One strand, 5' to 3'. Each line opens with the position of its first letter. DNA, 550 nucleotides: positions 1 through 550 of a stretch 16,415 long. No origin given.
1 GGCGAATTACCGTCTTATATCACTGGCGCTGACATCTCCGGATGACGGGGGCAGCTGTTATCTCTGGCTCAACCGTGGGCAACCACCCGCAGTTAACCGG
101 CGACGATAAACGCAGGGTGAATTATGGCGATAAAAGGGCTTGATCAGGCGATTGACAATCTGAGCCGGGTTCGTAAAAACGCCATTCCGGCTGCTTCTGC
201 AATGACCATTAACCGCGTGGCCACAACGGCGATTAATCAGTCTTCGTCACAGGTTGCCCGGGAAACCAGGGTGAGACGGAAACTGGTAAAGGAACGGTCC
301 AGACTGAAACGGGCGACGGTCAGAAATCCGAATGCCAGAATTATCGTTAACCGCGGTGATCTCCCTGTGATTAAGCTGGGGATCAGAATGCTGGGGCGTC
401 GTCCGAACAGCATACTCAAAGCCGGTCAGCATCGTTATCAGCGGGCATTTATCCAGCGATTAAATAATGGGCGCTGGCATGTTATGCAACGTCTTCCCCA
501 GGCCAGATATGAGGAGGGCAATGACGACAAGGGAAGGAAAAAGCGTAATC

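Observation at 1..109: Window starts inside an IS21 end that truncates FII; the same end recurs inverted at 13419, bracketing the tail module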

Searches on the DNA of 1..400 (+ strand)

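Call 7: search_dna_similar(query=window:1-400:+, collection=ecoli_genomes, mode=near, max_rows=25)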
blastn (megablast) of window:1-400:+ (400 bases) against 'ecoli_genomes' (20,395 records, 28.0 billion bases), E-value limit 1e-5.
Records with a match: 1965; places in all: 2640; records where one place covers at least 80% of the query: 1706.
Genomes with a match: 1918 of 5426; with a place that covers at least 80% of the query: 1702. Places per genome that has any: lowest 1, median 1, highest 9. On chromosomes: 2506 places; on plasmids: 134.
Best place of each record, by identity: >=99% 228; 95-99% 995; 90-95% 688; 80-90% 49; 60-80% 5.
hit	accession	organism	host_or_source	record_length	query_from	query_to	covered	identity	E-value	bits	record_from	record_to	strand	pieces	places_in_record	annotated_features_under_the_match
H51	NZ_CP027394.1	Escherichia coli O104:H4 strain FDAARGOS_349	Homo sapiens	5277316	35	400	92%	100.0%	0e+0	676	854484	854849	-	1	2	phage tail protein | head-tail joining protein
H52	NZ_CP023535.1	Escherichia coli strain FDAARGOS_403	Homo sapiens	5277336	35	400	92%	100.0%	0e+0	676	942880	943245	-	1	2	phage tail protein | head-tail joining protein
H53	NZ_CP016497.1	Escherichia coli strain UPEC 26-1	Homo sapiens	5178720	35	400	92%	100.0%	0e+0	676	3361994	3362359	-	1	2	phage tail protein | head-tail joining protein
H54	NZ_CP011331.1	Escherichia coli O104:H4 str. C227-11 strain C227-11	Homo sapiens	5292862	35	400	92%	100.0%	0e+0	676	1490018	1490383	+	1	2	phage tail protein | head-tail joining protein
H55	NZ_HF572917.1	Escherichia coli strain HUSEC2011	Homo sapiens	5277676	35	400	92%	100.0%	0e+0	676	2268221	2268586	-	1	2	phage tail protein | head-tail joining protein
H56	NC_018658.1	Escherichia coli O104:H4 str. 2011C-3493 strain 2011C-3493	-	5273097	35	400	92%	100.0%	0e+0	676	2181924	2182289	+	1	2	phage tail protein | head-tail joining protein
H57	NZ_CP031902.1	Escherichia coli O104:H4 strain FWSEC0009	Homo sapiens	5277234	35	400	92%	100.0%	0e+0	676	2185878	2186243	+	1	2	phage tail protein | head-tail joining protein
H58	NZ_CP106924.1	Escherichia coli strain MFDS1016424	spicy squid salad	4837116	35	400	92%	100.0%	0e+0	676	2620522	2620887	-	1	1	phage tail protein | head-tail joining protein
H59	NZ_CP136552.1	Escherichia coli O104:H4 strain rpoS_ATGtoATA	Homo sapiens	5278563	35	400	92%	100.0%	0e+0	676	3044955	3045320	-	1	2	phage tail protein | head-tail joining protein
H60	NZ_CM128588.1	Escherichia coli strain 300033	Homo sapiens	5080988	35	400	92%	100.0%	0e+0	676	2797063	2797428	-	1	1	phage tail protein | head-tail joining protein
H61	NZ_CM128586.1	Escherichia coli strain 300444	Homo sapiens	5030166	35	400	92%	100.0%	0e+0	676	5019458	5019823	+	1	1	phage tail protein | head-tail joining protein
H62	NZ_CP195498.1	Escherichia coli strain 20AR0300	Homo sapiens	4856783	35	400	92%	100.0%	0e+0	676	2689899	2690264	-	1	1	phage tail protein | head-tail joining protein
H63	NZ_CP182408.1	Escherichia coli strain C11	pig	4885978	35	400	92%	100.0%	0e+0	676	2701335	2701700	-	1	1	phage tail protein | head-tail joining protein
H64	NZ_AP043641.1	Escherichia coli strain AST81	Homo sapiens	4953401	35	400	92%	100.0%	0e+0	676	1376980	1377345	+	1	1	phage tail protein | head-tail joining protein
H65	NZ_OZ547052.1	Escherichia coli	Homo sapiens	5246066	35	400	92%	100.0%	0e+0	676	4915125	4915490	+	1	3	phage tail protein | head-tail joining protein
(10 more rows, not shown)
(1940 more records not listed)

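Call 31: get_annotated_region(hit=H51, flank=1500)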
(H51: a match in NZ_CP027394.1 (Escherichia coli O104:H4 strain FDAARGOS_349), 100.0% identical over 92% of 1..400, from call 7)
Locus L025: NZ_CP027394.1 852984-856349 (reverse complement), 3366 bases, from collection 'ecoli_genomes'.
description: Escherichia coli O104:H4 strain FDAARGOS_349 chromosome, complete genome
organism: Escherichia coli O104:H4 strain FDAARGOS_349 (NCBI taxid 1038927)
replicon: chromosome; assembly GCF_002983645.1
host: Homo sapiens; source: stool; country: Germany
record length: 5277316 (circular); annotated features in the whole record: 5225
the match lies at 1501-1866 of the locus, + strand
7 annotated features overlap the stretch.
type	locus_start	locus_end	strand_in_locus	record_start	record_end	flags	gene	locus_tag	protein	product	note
CDS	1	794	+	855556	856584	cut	-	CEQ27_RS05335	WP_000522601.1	major capsid protein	-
CDS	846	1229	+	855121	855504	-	gpFI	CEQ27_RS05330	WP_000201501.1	DNA-packaging protein FI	-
CDS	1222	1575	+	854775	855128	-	-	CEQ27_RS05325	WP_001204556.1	head-tail joining protein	-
CDS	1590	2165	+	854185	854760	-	-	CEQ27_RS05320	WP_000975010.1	phage tail protein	-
CDS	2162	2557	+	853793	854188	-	-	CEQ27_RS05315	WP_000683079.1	phage minor tail U family protein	-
CDS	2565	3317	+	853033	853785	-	-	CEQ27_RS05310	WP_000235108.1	phage tail protein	-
CDS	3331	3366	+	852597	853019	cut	gpG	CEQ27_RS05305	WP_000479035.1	phage tail assembly chaperone G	-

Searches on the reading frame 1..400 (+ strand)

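Call 33: search_protein_families(library=pfam, proteins=[L025:1222-1575:+])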
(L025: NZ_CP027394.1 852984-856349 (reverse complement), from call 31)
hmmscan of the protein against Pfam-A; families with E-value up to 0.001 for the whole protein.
L025:1222-1575:+ (117 aa): 1 family
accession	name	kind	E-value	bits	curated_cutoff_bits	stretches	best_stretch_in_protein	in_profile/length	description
PF05354.17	Phage_attach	-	6.5e-19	68.8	26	1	7-105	3-96/99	Phage Head-Tail Attachment protein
